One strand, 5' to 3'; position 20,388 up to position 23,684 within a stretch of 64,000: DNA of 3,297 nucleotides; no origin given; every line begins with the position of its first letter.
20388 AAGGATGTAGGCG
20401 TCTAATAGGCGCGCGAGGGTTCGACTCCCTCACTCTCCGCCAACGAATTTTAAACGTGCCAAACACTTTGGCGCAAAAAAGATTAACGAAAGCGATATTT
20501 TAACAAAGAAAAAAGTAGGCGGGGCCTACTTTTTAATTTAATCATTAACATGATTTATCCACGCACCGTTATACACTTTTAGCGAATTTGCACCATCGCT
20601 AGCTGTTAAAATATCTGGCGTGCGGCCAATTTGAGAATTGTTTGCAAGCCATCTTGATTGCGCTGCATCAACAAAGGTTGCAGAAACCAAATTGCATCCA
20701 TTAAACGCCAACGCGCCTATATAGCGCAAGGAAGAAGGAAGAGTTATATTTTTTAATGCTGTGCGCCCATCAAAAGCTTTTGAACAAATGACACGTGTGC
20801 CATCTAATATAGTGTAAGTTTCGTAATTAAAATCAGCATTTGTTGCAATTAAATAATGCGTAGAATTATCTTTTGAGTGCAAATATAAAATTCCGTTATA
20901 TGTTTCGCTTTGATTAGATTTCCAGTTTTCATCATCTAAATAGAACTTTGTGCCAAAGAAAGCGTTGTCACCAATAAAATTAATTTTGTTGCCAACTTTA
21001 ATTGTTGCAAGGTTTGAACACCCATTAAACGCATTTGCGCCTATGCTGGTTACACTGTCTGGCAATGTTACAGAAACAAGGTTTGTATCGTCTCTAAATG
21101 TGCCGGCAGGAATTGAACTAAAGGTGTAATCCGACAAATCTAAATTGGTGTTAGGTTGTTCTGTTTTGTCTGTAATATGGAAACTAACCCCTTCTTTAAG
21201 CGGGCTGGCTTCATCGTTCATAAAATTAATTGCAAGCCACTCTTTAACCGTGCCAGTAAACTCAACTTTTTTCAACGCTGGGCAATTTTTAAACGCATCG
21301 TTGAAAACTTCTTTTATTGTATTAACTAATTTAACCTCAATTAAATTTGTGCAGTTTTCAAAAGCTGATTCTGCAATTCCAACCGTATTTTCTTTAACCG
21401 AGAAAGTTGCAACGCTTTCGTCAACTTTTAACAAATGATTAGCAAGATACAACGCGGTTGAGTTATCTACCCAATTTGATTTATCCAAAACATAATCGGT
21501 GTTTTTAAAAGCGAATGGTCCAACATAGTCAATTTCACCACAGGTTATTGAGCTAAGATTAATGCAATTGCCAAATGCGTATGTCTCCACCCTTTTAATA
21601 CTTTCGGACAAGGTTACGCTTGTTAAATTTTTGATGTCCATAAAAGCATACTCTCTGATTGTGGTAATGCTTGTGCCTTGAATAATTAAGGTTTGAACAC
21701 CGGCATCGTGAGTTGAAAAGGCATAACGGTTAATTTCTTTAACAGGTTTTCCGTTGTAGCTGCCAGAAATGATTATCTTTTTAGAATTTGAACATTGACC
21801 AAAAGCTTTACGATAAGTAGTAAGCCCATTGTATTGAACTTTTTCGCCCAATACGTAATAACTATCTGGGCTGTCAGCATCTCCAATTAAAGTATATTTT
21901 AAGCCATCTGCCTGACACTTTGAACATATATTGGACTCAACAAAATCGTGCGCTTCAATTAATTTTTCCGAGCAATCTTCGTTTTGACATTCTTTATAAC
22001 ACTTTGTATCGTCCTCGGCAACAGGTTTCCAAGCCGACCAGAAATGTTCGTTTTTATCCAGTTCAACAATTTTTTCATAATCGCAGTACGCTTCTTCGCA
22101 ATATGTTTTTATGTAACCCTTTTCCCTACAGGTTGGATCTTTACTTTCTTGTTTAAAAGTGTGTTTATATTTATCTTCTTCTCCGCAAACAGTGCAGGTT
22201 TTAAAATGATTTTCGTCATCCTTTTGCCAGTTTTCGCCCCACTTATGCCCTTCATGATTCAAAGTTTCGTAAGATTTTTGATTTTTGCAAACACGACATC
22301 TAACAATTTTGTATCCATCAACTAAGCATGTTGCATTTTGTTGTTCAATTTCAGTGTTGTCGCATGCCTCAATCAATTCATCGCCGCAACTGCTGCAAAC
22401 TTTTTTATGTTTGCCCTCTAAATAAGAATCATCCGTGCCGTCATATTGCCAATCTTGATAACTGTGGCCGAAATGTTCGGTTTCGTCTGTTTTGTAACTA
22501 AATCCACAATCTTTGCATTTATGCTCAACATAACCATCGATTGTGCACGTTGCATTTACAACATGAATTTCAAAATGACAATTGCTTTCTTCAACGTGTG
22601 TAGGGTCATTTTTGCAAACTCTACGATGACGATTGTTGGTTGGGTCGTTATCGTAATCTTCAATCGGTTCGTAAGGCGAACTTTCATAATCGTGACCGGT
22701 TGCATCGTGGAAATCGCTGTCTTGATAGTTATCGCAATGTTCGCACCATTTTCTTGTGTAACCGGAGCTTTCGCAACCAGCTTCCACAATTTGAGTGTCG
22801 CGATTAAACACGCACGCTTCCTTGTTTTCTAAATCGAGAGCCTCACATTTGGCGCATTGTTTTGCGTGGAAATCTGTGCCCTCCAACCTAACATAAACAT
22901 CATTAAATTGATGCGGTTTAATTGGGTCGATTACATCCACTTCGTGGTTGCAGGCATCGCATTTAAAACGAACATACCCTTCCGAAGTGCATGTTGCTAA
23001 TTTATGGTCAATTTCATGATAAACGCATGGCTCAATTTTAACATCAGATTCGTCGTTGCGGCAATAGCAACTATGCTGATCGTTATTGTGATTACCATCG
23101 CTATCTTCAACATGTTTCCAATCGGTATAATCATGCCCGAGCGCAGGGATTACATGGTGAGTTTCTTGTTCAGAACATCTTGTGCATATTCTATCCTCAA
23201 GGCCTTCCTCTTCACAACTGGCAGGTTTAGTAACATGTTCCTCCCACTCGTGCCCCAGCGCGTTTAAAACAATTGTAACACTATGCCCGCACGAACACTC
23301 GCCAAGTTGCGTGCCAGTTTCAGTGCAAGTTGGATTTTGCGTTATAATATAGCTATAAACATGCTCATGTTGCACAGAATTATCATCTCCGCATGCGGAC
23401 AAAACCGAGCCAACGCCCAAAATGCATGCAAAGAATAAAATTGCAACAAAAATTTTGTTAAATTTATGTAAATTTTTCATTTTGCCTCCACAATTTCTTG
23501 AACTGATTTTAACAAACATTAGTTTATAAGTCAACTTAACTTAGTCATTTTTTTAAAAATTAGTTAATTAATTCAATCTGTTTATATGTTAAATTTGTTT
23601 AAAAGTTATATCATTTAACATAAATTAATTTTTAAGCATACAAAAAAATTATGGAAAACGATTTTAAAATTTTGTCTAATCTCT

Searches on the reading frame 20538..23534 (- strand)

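Call 60: search_protein_families(library=pfam, proteins=[window:20538-23534:-], max_evalue=0.00001)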
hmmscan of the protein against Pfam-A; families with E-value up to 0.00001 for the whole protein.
window:20538-23534:- (998 aa): 2 families
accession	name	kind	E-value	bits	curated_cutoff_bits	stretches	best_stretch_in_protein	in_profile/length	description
PF13306.12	LRR_5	-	9.5e-47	158.5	27.7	4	576-679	28-123/127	BspA type Leucine rich repeat region (6 copies)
PF13855.12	LRR_8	-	4.7e-11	42.7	27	0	613-662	3-53/61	Leucine rich repeat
